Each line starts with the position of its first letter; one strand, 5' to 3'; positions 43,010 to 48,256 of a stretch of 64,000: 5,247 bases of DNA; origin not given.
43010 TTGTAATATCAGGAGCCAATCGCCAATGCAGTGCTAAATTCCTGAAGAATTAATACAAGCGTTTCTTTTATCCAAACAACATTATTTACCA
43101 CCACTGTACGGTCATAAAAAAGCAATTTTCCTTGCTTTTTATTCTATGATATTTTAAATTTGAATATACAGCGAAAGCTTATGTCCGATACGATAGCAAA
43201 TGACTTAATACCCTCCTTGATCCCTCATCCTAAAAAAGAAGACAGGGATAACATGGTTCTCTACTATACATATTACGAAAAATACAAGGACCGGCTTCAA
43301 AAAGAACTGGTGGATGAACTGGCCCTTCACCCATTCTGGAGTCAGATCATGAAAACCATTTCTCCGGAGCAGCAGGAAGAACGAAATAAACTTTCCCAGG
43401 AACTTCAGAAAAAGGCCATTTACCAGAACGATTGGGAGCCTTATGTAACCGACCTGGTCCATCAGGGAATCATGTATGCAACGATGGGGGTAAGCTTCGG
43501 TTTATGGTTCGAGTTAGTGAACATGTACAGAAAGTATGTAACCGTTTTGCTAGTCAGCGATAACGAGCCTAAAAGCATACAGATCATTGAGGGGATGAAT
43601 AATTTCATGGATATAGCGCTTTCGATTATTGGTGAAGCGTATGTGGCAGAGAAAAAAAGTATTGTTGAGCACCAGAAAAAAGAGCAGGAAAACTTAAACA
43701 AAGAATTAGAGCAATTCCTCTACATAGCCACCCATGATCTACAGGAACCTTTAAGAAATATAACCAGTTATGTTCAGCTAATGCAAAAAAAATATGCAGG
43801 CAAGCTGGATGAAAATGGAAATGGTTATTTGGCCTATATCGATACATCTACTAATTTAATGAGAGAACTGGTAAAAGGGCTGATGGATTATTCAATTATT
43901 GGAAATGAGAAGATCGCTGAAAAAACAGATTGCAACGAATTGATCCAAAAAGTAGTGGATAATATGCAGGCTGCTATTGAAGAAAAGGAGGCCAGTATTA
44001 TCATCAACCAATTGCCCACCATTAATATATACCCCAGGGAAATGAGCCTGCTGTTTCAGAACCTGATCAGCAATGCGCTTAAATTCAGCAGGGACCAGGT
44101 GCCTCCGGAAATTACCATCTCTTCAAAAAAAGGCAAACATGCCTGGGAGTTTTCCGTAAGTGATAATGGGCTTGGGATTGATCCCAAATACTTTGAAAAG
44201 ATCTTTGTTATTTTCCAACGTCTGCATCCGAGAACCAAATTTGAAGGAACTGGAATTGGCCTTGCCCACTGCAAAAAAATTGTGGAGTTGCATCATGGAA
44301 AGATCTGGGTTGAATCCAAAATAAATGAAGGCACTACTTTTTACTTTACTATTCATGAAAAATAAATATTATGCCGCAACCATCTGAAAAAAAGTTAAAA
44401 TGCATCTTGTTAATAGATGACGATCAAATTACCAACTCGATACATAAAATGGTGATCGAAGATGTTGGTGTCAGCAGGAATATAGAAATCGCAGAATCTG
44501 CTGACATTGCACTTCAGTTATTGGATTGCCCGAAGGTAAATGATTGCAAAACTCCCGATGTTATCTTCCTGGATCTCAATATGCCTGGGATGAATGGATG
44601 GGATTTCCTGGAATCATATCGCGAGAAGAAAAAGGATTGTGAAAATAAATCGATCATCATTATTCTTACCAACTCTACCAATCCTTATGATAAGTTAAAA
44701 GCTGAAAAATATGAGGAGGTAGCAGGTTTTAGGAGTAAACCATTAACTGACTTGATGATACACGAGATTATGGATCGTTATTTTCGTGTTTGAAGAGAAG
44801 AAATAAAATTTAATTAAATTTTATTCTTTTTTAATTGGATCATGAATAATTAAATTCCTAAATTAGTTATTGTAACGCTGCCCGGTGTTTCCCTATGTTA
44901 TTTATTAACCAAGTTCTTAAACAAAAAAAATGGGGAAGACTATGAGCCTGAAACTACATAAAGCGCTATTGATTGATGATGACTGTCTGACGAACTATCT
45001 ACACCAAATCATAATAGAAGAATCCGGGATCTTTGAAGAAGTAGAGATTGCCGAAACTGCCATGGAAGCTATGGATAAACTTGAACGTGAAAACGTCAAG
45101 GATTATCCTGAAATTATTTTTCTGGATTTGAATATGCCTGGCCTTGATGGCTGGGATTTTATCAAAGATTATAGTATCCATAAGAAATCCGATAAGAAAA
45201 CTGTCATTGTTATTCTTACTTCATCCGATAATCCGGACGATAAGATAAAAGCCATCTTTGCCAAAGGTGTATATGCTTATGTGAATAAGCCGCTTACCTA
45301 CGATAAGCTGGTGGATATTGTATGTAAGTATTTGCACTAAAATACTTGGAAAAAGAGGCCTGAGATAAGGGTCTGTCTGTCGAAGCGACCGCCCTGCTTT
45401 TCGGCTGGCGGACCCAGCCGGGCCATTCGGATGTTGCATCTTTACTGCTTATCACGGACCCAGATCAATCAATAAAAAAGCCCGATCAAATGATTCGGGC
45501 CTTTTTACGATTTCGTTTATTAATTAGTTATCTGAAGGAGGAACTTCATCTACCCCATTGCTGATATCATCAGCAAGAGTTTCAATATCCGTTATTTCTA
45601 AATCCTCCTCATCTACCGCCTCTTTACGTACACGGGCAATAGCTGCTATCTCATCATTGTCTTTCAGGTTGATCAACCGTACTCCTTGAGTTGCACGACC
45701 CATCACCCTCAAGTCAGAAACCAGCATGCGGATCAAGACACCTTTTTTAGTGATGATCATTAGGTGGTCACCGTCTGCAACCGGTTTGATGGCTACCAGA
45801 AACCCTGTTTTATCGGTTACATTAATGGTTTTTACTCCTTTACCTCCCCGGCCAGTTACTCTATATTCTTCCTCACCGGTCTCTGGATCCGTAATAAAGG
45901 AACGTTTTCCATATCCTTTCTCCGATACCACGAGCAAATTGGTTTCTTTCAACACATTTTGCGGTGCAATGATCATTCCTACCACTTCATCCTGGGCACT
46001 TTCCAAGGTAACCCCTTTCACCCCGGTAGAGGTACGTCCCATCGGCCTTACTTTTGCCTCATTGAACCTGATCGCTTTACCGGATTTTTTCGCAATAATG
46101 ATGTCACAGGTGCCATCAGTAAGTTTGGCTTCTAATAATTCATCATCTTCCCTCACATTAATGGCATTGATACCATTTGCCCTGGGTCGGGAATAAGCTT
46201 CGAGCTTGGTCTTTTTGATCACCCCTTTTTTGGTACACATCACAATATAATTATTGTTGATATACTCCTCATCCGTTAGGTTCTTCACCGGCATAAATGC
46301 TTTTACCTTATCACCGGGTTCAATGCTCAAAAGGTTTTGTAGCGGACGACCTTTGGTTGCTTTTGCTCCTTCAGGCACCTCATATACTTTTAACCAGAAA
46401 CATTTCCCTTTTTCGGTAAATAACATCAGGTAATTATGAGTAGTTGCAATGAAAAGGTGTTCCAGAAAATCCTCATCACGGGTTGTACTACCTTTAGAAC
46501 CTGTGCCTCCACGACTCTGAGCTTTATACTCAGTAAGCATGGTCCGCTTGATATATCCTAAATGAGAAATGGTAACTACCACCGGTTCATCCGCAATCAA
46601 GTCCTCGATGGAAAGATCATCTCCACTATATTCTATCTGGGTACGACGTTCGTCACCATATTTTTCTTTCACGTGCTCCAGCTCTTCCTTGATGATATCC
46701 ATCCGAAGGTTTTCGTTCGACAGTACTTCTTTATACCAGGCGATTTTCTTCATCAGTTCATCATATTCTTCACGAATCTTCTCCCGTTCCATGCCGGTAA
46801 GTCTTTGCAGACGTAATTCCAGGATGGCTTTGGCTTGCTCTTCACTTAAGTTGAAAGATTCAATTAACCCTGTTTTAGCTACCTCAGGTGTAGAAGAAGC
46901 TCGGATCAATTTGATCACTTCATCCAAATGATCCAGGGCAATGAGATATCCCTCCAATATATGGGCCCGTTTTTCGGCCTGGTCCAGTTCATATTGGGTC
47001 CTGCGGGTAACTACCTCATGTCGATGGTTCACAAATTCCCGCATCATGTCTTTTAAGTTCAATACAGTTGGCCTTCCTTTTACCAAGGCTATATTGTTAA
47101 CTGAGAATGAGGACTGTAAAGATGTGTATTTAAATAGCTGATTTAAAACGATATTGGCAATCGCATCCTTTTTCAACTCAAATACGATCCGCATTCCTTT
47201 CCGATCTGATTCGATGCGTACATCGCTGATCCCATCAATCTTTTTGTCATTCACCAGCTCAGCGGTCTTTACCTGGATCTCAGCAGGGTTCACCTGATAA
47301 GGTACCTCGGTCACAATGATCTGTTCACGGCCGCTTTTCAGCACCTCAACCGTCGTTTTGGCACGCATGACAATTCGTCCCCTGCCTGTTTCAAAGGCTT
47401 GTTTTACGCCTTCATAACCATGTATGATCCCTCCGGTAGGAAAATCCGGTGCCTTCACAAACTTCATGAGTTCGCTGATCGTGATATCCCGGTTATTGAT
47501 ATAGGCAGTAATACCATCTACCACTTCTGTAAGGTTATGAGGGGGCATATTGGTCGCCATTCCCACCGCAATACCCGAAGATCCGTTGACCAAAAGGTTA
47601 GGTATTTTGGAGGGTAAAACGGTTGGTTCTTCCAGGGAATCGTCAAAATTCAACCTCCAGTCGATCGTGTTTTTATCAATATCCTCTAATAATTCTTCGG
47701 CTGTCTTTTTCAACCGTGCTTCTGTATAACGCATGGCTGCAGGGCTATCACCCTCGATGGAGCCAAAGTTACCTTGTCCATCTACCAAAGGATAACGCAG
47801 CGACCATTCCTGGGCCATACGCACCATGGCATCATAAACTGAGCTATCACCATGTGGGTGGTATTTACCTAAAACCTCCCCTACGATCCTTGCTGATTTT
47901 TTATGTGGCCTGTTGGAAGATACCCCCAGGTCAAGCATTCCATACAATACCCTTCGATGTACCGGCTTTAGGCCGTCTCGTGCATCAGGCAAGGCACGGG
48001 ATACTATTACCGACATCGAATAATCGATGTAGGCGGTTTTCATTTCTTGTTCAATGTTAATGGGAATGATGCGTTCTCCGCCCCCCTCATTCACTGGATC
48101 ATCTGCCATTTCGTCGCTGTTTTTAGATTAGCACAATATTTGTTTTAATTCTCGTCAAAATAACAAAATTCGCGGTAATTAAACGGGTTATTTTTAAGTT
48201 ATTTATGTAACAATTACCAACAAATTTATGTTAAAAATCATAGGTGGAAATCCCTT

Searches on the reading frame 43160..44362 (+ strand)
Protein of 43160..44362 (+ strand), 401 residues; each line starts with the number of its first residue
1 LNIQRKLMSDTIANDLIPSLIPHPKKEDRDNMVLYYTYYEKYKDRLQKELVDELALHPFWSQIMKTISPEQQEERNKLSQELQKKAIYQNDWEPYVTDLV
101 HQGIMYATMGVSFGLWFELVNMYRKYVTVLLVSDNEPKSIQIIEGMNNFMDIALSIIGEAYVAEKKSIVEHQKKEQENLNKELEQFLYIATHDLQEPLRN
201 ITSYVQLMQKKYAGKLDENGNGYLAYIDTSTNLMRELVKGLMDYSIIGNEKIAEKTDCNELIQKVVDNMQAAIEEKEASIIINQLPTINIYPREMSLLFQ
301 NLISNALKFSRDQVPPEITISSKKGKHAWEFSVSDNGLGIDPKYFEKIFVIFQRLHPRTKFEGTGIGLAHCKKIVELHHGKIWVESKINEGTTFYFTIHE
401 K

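Call 65: search_protein_families(library=pfam, proteins=[window:43160-44362:+], max_evalue=0.00001)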
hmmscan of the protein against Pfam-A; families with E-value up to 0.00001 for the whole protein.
window:43160-44362:+ (401 aa): 2 families
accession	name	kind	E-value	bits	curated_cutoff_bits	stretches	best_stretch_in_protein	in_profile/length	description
PF02518.31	HATPase_c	-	2e-24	86.6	26.4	1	294-399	5-108/111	Histidine kinase-, DNA gyrase B-, and HSP90-like ATPase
PF00512.31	HisKA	-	1e-08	35.5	26.9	1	183-249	2-65/66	His Kinase A (phospho-acceptor) domain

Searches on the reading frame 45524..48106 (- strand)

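Call 47: search_protein_families(library=pfam, proteins=[window:45524-48106:-], max_evalue=0.01)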
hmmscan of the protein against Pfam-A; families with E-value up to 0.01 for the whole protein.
window:45524-48106:- (860 aa): 2 families
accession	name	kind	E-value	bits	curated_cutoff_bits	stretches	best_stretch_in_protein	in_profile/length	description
PF00521.26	DNA_topoisoIV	-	1.1e-169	565.4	31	1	37-477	1-432/432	DNA gyrase/topoisomerase IV, subunit A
PF03989.18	DNA_gyraseA_C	-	2.1e-67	222.7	27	6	780-826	1-47/48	DNA gyrase C-terminal domain, beta-propeller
